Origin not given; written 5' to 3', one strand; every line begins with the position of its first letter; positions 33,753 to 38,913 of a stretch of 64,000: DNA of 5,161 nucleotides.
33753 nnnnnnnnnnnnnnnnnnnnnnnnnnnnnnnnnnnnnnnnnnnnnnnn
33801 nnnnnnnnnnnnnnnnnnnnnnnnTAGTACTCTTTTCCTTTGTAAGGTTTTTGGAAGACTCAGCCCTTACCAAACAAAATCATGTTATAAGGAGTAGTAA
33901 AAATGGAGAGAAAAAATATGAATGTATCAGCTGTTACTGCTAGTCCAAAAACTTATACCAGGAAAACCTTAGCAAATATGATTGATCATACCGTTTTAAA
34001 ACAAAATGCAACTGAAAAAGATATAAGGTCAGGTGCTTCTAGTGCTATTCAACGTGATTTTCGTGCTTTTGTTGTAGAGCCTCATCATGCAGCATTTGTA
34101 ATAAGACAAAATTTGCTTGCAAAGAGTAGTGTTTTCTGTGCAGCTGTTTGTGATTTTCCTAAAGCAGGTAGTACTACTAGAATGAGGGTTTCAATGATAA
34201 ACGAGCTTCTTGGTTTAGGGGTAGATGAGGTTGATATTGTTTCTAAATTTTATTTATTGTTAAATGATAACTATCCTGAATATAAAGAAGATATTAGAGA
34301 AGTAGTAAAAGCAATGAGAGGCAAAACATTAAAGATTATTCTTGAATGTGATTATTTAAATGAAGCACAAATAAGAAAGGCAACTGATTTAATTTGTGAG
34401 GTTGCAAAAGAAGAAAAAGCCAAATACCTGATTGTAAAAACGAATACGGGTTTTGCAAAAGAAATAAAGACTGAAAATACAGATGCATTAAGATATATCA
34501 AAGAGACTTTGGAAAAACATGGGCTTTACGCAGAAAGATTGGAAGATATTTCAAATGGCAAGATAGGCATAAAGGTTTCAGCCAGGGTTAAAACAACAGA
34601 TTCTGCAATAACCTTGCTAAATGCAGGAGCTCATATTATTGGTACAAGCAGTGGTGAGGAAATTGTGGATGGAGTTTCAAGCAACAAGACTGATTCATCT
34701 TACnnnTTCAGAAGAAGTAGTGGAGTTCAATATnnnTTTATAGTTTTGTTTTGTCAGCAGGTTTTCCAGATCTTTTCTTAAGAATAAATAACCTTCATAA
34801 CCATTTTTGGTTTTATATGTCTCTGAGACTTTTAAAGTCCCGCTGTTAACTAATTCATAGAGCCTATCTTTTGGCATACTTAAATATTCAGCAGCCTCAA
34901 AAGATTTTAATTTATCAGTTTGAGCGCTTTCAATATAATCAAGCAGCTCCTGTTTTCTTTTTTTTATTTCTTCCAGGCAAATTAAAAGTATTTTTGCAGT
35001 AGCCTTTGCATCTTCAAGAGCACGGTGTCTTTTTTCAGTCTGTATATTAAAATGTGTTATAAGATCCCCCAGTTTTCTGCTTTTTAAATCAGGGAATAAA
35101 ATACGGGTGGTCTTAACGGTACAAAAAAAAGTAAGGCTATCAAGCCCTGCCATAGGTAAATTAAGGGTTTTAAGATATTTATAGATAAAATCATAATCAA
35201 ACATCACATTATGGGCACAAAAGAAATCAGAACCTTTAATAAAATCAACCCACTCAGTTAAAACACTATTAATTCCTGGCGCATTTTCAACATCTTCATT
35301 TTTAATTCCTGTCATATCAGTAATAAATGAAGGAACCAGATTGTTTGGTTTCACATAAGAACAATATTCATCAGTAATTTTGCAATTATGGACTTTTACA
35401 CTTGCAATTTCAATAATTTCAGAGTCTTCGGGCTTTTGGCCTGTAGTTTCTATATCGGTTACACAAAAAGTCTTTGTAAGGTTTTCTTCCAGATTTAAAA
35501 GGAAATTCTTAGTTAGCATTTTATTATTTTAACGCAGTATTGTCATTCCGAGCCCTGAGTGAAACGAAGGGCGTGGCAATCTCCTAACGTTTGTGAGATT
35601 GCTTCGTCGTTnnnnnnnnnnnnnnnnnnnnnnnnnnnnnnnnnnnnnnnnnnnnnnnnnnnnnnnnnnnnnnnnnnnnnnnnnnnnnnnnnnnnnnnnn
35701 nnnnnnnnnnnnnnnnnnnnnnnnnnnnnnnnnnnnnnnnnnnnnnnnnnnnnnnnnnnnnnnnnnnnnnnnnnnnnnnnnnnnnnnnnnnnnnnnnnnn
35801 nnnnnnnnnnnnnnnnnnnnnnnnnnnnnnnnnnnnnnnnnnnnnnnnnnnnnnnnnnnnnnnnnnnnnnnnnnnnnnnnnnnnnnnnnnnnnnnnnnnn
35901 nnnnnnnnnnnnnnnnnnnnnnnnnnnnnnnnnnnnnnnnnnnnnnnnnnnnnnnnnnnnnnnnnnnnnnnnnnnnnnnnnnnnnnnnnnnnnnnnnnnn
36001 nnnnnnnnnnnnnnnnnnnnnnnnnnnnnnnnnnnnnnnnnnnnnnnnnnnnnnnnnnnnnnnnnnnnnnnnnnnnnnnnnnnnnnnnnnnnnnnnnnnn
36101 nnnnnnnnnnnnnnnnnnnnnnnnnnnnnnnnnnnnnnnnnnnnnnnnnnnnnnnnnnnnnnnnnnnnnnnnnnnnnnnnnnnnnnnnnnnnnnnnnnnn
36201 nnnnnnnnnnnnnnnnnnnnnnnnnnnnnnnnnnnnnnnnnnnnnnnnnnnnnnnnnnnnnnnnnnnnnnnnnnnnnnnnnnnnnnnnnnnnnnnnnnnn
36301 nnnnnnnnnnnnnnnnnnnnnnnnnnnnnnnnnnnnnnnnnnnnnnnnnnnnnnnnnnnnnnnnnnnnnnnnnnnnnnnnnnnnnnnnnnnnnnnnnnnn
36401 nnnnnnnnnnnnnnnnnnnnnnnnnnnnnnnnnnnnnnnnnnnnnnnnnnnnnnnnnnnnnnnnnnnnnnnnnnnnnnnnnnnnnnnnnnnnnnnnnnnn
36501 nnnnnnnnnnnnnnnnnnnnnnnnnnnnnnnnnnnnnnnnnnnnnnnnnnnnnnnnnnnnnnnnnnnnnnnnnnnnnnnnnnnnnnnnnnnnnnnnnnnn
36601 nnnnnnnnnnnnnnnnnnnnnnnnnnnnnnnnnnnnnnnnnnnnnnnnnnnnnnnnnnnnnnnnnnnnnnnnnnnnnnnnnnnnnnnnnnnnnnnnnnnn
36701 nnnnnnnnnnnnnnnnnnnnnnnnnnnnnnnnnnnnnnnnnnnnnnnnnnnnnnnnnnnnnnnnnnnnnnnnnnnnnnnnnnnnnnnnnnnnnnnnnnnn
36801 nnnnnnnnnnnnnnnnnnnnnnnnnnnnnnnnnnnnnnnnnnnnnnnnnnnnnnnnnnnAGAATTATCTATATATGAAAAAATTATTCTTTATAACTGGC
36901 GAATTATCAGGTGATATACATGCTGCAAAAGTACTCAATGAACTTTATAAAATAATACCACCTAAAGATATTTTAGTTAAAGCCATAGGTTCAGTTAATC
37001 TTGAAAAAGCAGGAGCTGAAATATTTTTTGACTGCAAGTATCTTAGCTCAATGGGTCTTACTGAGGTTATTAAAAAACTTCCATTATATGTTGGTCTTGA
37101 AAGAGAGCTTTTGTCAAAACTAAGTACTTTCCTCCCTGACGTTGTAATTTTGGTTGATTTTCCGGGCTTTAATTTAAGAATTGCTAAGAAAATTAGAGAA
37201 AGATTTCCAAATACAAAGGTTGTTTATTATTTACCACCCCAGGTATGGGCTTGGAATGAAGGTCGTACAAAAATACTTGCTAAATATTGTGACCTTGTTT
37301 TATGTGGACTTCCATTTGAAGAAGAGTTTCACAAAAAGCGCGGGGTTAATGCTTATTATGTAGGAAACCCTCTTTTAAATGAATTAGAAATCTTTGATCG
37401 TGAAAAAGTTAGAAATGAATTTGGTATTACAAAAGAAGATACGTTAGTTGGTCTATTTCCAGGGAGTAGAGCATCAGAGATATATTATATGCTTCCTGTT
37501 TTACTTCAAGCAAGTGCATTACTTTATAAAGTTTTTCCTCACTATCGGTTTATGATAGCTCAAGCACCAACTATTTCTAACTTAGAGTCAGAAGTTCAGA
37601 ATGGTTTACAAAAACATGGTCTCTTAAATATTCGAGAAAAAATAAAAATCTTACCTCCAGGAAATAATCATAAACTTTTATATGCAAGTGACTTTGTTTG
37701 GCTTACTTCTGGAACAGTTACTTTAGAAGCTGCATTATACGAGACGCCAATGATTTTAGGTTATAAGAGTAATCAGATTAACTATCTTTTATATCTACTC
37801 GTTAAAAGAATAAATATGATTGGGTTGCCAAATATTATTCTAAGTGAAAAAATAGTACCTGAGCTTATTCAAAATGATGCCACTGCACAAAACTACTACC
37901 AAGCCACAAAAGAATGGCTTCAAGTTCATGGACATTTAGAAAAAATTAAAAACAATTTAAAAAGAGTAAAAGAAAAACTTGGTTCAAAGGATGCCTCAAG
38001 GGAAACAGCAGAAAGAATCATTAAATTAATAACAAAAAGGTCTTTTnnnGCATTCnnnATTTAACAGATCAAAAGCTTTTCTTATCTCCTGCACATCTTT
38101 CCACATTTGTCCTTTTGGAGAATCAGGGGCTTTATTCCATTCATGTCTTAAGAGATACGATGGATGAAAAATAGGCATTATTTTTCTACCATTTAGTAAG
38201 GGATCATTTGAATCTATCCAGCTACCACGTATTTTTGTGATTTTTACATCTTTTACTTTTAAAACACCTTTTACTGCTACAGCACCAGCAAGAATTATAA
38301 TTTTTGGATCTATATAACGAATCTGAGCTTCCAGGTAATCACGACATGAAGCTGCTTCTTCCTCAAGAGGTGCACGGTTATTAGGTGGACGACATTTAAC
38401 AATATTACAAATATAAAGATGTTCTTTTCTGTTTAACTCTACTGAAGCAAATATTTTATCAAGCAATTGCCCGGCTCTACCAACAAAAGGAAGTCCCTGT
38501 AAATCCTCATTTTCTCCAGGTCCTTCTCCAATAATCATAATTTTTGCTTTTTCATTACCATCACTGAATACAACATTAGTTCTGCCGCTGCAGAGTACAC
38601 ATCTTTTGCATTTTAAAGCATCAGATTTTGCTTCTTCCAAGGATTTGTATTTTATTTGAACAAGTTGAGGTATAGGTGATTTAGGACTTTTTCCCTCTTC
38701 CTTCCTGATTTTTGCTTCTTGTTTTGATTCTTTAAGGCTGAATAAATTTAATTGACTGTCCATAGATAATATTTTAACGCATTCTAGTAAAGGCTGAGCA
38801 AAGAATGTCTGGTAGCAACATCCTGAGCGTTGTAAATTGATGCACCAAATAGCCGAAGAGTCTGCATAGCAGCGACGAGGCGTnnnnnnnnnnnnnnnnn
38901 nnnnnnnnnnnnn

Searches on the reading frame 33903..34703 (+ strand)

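Call 73: search_protein_families(library=pfam, proteins=[window:33903-34703:+], max_evalue=0.00001)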
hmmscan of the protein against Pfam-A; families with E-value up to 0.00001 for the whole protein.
window:33903-34703:+ (267 aa): 1 family
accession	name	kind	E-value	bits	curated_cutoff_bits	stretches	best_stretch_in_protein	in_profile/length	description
PF01791.15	DeoC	-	5.3e-06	26.7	23.8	1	25-251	4-223/229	DeoC/LacD family aldolase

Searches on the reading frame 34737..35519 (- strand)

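Call 73: search_protein_families(library=pfam, proteins=[window:34737-35519:-], max_evalue=0.00001)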
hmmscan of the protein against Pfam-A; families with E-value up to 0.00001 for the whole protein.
window:34737-35519:- (261 aa): 3 families
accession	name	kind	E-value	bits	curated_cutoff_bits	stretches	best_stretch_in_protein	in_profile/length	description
PF00929.31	RNase_T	-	5.5e-33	115.3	24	1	20-178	2-164/164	Exonuclease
PF12728.13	HTH_17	-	9.8e-07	29.4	27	1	208-258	6-50/51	Helix-turn-helix domain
PF16473.11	Rv2179c-like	-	7.5e-06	26.2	27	0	20-179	4-174/177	3'-5' exoribonuclease Rv2179c-like domain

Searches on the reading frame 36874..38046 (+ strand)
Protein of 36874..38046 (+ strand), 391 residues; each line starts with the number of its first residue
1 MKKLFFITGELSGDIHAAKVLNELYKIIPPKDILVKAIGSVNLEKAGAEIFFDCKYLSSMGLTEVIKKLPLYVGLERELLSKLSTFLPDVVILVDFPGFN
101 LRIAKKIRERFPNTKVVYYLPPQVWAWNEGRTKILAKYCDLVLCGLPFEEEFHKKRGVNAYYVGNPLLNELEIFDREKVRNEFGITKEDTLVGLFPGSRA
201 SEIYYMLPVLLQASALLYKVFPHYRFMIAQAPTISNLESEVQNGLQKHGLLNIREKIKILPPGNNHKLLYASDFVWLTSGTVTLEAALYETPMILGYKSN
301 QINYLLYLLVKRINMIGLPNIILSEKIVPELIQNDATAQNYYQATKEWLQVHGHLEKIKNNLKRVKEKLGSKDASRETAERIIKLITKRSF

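Call 73: search_protein_families(library=pfam, proteins=[window:36874-38046:+], max_evalue=0.00001)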
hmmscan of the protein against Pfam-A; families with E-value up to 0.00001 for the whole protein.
window:36874-38046:+ (391 aa): 1 family
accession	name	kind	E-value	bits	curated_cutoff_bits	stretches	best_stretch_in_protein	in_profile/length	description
PF02684.21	LpxB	-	3.3e-83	280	22.6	1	5-374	2-364/374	Lipid-A-disaccharide synthetase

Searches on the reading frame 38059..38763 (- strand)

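Call 73: search_protein_families(library=pfam, proteins=[window:38059-38763:-], max_evalue=0.00001)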
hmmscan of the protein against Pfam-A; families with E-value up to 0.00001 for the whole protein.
window:38059-38763:- (235 aa): 1 family
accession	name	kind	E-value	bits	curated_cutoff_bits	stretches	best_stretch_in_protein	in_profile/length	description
PF03167.25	UDG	-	6.8e-36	123.9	24.3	1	66-224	1-140/141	Uracil DNA glycosylase superfamily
